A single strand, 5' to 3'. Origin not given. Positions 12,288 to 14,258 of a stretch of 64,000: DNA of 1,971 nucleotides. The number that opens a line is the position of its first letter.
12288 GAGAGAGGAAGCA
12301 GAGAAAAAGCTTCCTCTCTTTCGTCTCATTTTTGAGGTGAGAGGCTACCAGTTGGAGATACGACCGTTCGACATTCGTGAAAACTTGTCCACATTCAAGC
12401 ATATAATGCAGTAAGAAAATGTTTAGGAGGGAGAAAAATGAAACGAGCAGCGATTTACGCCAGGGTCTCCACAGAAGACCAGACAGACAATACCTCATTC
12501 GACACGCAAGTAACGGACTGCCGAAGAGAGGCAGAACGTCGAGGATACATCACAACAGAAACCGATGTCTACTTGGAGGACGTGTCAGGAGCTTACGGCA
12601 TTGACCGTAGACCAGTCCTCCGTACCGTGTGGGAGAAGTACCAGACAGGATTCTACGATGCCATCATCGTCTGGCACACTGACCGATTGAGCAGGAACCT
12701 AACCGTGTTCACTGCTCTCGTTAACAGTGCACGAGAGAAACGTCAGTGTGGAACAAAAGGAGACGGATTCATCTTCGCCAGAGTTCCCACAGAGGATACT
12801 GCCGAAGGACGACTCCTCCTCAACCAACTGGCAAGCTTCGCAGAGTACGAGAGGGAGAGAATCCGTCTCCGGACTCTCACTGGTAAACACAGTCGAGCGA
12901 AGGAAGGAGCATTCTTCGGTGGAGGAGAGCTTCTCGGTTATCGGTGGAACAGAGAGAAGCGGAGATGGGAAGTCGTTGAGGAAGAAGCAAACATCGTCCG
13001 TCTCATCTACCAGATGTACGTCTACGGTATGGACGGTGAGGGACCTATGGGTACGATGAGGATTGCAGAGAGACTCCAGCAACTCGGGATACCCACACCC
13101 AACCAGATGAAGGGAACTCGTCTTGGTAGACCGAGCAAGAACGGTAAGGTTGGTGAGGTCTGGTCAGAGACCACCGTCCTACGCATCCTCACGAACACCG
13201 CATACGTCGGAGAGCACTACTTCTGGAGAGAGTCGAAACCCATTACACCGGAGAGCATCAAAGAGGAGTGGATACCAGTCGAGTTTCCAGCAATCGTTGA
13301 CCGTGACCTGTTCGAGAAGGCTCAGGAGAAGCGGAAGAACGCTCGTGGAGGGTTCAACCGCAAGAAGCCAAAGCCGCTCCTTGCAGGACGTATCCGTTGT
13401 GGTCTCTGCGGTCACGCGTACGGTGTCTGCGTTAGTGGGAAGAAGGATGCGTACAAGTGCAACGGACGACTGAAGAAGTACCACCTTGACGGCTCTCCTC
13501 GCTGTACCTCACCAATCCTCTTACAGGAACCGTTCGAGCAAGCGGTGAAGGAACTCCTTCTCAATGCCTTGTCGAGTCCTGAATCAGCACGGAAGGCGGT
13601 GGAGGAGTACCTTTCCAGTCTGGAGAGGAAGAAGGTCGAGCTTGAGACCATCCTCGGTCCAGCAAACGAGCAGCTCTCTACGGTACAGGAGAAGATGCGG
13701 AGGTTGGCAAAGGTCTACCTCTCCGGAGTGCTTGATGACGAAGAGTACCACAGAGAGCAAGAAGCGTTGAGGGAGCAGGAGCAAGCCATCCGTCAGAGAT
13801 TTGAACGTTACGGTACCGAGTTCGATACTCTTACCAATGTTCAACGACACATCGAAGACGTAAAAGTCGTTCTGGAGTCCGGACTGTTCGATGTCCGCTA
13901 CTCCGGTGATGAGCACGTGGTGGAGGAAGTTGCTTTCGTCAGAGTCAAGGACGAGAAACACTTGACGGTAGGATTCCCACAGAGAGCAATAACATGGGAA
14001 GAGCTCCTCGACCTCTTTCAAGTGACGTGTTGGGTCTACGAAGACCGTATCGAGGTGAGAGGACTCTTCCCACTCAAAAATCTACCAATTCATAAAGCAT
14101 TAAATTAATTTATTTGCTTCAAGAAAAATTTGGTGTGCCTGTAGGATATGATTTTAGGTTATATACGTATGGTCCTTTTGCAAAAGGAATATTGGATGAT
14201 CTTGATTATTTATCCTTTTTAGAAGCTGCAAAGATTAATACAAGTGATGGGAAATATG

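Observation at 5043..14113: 9.07-kb G+C-rich integrative element with a large serine recombinase, inserted precisely inside the YwgA/Panacea-like gene; attL/attR and the empty site can be reconstructed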

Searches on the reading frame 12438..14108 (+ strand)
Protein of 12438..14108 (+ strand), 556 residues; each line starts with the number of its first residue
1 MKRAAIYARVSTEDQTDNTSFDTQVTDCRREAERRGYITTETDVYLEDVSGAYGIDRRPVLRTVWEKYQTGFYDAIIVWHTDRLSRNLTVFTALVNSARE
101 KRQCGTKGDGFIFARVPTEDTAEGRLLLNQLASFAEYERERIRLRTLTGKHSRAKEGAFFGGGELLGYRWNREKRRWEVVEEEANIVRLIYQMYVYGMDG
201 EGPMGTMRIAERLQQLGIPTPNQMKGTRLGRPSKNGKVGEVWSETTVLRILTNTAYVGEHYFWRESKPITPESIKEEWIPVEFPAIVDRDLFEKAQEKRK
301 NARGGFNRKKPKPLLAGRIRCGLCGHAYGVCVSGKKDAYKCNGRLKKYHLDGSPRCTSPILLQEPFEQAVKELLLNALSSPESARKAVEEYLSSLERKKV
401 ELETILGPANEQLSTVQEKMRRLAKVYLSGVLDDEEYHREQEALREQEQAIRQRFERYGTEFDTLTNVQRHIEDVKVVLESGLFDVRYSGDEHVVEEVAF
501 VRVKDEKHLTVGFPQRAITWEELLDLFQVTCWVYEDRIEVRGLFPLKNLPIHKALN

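Call 6: search_protein_families(library=pfam, max_evalue=0.01, proteins=[window:12438-14108:+])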
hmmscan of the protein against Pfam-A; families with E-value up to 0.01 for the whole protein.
window:12438-14108:+ (556 aa): 3 families
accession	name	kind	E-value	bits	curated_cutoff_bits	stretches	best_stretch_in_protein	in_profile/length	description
PF00239.26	Resolvase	-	1e-24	87.7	23.3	1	4-158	1-144/145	Resolvase, N terminal domain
PF07508.19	Recombinase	-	5.9e-18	65.4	21.1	1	181-300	1-100/102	Recombinase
PF13408.12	Zn_ribbon_recom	-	7.5e-10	39.5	25.3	1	314-374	1-57/58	Recombinase zinc beta ribbon domain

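Call 9: find_encoding_contigs(protein=window:12438-14108:+, flank=10000, max_places=10)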
Protein window:12438-14108:+ (556 aa): 6 contigs read that carry it; 3 places shown.
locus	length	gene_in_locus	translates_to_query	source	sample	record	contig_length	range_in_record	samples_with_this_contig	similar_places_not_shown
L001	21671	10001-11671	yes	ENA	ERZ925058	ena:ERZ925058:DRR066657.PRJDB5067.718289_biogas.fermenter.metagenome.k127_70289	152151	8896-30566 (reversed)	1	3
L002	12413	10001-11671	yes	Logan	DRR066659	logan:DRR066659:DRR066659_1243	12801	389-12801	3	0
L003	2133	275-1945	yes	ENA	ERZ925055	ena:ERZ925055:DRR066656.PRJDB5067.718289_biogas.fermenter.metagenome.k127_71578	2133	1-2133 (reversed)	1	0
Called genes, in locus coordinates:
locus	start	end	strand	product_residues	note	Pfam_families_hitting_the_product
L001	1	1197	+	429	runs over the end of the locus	PF01966:HD, PF19276:HD_assoc_2 (weak)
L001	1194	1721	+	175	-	-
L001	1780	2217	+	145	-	PF03682:UPF0158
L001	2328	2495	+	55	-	-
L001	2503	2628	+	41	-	-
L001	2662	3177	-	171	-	-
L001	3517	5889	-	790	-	PF12965:DUF3854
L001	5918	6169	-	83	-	-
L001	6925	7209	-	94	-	-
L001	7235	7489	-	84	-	-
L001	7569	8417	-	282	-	-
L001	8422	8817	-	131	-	-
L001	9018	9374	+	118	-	-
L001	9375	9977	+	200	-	PF01476:LysM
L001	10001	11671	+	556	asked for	PF00239:Resolvase, PF07508:Recombinase, PF13408:Zn_ribbon_recom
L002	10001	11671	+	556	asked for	PF00239:Resolvase, PF07508:Recombinase, PF13408:Zn_ribbon_recom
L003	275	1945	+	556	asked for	PF00239:Resolvase, PF07508:Recombinase, PF13408:Zn_ribbon_recom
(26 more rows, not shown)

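Call 14: find_homologous_proteins(query=window:12438-14108:+)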
Query window:12438-14108:+ (556 aa): 308 proteins with E <= 0.001 among 8000 candidates; the best 120 are listed.
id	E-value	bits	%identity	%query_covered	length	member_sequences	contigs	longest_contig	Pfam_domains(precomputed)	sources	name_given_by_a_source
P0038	0.0e+0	1257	99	100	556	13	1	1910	PF07508.20,PF00239.27,PF13408.13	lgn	-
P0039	3.7e-265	899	99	71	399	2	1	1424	PF07508.20,PF13408.13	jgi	-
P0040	3.4e-234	797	63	99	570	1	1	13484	PF07508.20,PF00239.27,PF13408.13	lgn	-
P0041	1.8e-200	685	58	99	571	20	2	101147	PF07508.20,PF00239.27,PF13408.13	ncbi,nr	ncbi:MAG: recombinase family protein [Firmicutes bacterium]|nr:recombinase family protein [Bacillota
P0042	7.5e-193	660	55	99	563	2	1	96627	PF07508.20,PF00239.27,PF13408.13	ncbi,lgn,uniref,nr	ncbi:hypothetical protein Tfer_2044 [Thermincola ferriacetica]|uniref:Resolvase domain-containing pr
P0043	2.0e-190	652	54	99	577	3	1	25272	PF07508.20,PF00239.27,PF13408.13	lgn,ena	-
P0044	6.5e-188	644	55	99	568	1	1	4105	PF07508.20,PF00239.27,PF13408.13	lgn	-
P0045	1.0e-187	643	54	99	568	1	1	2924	PF07508.20,PF00239.27,PF13408.13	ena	-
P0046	1.3e-181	623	55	93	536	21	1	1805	PF07508.20,PF00239.27,PF13408.13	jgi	jgi:site-specific DNA recombinase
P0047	4.3e-163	562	49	99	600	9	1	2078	PF07508.20,PF00239.27,PF13408.13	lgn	-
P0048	4.8e-52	195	29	98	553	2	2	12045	PF07508.20,PF00239.27,PF13408.13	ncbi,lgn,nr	ncbi:MAG: recombinase family protein [Deltaproteobacteria bacterium]|nr:recombinase family protein [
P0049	1.2e-51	194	30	99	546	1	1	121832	PF07508.20,PF00239.27,PF13408.13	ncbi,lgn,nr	ncbi:MAG: recombinase family protein [Dehalococcoidales bacterium]|nr:recombinase family protein [De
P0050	1.1e-49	188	34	83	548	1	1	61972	PF07508.20,PF00239.27,PF13408.13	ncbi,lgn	-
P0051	1.5e-48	184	29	99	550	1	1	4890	PF07508.20,PF00239.27,PF13408.13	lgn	-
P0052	1.1e-47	181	29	98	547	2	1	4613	PF07508.20,PF00239.27,PF13408.13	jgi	-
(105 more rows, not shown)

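Call 20: find_encoding_contigs(protein=P0040, flank=10000, max_places=2)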
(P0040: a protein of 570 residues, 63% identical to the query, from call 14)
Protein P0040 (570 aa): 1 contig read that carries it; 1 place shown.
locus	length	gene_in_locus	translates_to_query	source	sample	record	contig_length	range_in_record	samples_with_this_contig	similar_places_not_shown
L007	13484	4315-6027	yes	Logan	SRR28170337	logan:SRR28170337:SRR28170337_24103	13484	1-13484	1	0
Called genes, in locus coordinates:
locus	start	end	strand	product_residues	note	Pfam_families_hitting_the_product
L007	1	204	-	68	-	?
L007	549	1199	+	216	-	-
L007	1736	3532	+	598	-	PF13481:AAA_25, PF08784:RPA_C (faint)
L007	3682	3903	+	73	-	-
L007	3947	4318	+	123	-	PF18932:DUF5681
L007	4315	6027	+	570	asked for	PF00239:Resolvase, PF07508:Recombinase, PF13408:Zn_ribbon_recom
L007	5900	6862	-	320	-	PF02016:Peptidase_S66, PF17676:Peptidase_S66C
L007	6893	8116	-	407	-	PF00583:Acetyltransf_1 (weak), PF13527:Acetyltransf_9, PF13508:Acetyltransf_7 (weak), PF17668:Acetyltransf_17, PF13530:SCP2_2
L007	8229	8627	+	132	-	-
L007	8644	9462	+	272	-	-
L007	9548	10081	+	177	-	PF11716:MDMPI_N (weak), PF12867:DinB_2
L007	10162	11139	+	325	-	PF00389:2-Hacid_dh, PF02826:2-Hacid_dh_C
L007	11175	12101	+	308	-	PF01436:NHL (faint), PF03088:Str_synth (faint), PF24684:Vgb_lyase (faint), PF08450:SGL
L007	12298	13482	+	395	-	?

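Call 21: find_encoding_contigs(protein=P0041, flank=10000, max_places=2)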
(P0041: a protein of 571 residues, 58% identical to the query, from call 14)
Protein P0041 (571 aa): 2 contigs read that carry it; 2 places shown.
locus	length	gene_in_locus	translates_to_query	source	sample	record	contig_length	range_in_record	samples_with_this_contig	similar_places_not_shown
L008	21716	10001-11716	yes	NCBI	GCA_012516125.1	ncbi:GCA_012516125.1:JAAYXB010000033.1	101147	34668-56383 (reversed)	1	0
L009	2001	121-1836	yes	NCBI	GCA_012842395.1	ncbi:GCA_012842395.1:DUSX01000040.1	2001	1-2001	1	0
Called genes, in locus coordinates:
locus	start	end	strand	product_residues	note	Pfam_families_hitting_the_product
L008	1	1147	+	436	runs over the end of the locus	-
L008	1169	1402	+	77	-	-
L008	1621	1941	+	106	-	-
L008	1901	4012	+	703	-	PF13481:AAA_25, PF08279:HTH_11 (weak)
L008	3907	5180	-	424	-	PF01527:HTH_Tnp_1, PF13542:HTH_Tnp_ISL3 (faint), PF13276:HTH_21, PF00665:rve, PF13683:rve_3, PF13333:rve_2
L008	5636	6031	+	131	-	-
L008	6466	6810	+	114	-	-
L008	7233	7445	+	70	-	-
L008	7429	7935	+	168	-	PF17780:OCRE (weak)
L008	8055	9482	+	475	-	PF00999:Na_H_Exchanger, PF02080:TrkA_C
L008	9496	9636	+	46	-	PF10035:DUF2179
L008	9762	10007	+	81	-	PF12728:HTH_17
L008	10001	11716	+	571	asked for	PF00239:Resolvase, PF07508:Recombinase, PF13408:Zn_ribbon_recom (weak)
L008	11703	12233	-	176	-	PF06506:PrpR_N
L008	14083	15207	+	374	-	PF01855:POR_N, PF02780:Transketolase_C, PF17147:PFOR_II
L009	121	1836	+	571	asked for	PF00239:Resolvase, PF07508:Recombinase, PF13408:Zn_ribbon_recom (weak)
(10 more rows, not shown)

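Call 22: find_encoding_contigs(protein=P0042, flank=10000, max_places=2)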
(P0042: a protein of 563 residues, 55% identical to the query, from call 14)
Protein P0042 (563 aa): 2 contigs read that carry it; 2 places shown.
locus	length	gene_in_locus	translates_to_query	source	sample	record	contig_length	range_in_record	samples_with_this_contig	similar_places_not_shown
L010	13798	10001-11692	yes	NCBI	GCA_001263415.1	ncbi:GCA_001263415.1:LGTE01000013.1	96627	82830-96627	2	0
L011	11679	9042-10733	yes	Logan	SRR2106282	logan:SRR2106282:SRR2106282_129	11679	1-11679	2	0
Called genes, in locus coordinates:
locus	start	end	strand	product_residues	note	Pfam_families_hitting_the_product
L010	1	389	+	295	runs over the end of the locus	PF13676:TIR_2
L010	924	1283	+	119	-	PF01925:TauE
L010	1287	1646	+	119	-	PF07843:DUF1634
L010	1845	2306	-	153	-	-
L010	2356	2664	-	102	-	-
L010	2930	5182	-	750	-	PF13481:AAA_25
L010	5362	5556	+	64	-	-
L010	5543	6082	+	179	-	-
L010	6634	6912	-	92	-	-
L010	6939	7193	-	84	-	-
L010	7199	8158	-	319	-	-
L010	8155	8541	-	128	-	-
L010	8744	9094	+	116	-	-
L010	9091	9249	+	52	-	-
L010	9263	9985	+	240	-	-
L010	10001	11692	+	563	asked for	PF00239:Resolvase, PF07508:Recombinase, PF13408:Zn_ribbon_recom (weak)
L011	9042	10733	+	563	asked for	PF00239:Resolvase, PF07508:Recombinase, PF13408:Zn_ribbon_recom (weak)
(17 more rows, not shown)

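Call 23: search_protein_families(library=phrogs, max_evalue=0.01, proteins=[window:12438-14108:+])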
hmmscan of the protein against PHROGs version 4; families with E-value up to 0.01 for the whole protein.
window:12438-14108:+ (556 aa): 4 families
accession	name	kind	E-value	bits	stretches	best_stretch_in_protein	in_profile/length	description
phrog_95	-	integration and excision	4.1e-86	291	1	1-458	87-508/651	integrase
phrog_125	-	DNA, RNA and nucleotide metabolism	5.6e-27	95.9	1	1-301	19-250/254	DNA invertase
phrog_7701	-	DNA, RNA and nucleotide metabolism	5.9e-05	24.4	0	283-309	69-95/137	DNA invertase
phrog_6620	-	integration and excision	0.0014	19.2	1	2-86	56-133/201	transposase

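Call 24: search_protein_families(library=ncbifam, max_evalue=0.01, proteins=[window:12438-14108:+])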
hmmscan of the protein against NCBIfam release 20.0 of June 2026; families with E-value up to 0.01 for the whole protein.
window:12438-14108:+ (556 aa): 7 families
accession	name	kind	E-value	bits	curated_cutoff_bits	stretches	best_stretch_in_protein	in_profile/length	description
NF047343.1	SCCmet_CcrB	equivalog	1.1e-26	93.7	900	1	2-426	7-412/542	cassette chromosome recombinase CcrB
NF047347.1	SCCmet_CcrC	equivalog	1.1e-17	63.7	900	1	2-457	3-451/558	cassette chromosome recombinase CcrC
NF041201.1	recomb_XisF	equivalog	3.8e-14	52.5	375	1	7-378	4-357/465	fdxN element excision recombinase XisF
NF047344.1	SCCmet_CcrA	equivalog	1.2e-12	47.7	700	1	1-198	1-185/442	cassette chromosome recombinase CcrA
NF033518.0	transpos_IS607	equivalog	3.7e-07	29.9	110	1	3-86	55-132/187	IS607 family transposase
NF049883.1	resolv_YneB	equivalog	1.6e-06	27.7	175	1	4-91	2-85/211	YneB family resolvase-like protein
NF008994.0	PRK12337.1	equivalog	0.0015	17.2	603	1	421-475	387-441/492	2-phosphoglycerate kinase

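Call 36: find_related_loci(query=window:12438-14108:+, collection=viral_contigs, flank=10000)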
Query window:12438-14108:+ (556 aa) in viral_contigs; peptide patterns used: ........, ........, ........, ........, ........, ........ (x = any residue, [..] = any of these).
No stretch of DNA in the collection matches any of the patterns.

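Call 46: find_encoding_contigs(protein=P0038, flank=5000, max_places=5)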
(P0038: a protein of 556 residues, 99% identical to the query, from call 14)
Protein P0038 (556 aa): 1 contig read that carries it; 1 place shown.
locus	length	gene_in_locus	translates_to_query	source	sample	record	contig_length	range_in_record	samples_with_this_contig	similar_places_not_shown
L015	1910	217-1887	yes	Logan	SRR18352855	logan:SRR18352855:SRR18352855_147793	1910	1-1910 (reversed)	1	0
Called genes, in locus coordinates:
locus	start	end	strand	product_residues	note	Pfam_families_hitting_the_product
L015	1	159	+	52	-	?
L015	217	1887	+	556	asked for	PF00239:Resolvase, PF07508:Recombinase, PF13408:Zn_ribbon_recom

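Call 47: find_encoding_contigs(protein=P0039, flank=5000, max_places=5)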
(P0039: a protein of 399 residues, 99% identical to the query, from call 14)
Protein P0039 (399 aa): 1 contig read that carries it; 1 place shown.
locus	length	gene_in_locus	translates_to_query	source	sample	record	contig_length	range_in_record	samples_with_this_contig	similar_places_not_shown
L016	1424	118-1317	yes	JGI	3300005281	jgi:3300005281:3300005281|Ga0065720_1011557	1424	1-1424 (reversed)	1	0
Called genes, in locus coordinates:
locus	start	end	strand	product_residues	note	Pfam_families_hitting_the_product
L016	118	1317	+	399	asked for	PF07508:Recombinase, PF13408:Zn_ribbon_recom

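Call 55: search_solved_structures(query=window:12438-14108:+, max_evalue=0.001)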
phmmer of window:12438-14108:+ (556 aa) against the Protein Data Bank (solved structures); distinct sequences matched with E-value up to 0.001: 7.
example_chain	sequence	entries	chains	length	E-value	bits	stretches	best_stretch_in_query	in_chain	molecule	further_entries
9dxh_A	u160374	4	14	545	1.5e-17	66.6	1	48-454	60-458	Resolvase homolog YokA | Site-specific recombinase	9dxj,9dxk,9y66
9dxd_A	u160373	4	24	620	2.1e-17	66.2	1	48-454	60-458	Resolvase homolog YokA,SPbeta prophage-derived uncharacterized protein YotN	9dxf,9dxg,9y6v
9iu2_A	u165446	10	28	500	4.7e-11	45.2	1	4-344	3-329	Integrase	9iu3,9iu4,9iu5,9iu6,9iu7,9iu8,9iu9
3bvp_A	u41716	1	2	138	3.9e-07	32.3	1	2-140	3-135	TP901-1 Integrase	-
3uj3_X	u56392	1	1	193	1.3e-05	27.3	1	29-172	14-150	DNA-invertase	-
4m6f_A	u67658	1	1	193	2.5e-05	26.3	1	28-161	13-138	DNA-invertase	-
3guv_A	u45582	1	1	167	0.00033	22.6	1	5-163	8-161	Site-specific recombinase, resolvase family protein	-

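Call 84: list_cluster_members(proteins=[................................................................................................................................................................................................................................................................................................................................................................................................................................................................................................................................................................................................, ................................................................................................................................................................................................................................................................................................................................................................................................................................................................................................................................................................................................, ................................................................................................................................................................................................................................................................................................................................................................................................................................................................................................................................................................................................, window:12438-14108:+])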
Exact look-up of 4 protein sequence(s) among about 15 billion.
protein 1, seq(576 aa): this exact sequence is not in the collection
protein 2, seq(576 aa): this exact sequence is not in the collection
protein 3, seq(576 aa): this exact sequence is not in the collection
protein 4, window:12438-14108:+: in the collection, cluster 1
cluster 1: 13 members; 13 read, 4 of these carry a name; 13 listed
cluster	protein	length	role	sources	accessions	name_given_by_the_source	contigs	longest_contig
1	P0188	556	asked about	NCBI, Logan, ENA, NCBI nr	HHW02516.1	MAG TPA: recombinase family protein [Thermoanaerobacterales bacterium] | recombinase family protein [Thermoanaerobacterales bacterium]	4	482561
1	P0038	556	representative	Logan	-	-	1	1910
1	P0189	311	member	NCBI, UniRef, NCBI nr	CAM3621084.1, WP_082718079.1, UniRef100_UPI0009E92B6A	recombinase family protein [Hydrogenibacillus schlegelii] | recombinase family protein n=1 Tax=Hydrogenibacillus schlegelii TaxID=1484 ...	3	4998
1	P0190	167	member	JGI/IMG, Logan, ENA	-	Site-specific recombinases, DNA invertase Pin homologs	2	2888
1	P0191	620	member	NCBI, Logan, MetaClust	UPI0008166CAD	status=active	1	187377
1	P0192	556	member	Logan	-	-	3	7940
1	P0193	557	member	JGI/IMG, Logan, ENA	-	-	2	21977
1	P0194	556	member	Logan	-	-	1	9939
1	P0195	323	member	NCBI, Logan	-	-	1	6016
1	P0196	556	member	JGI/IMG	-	-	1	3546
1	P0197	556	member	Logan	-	-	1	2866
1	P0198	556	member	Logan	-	-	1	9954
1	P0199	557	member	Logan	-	-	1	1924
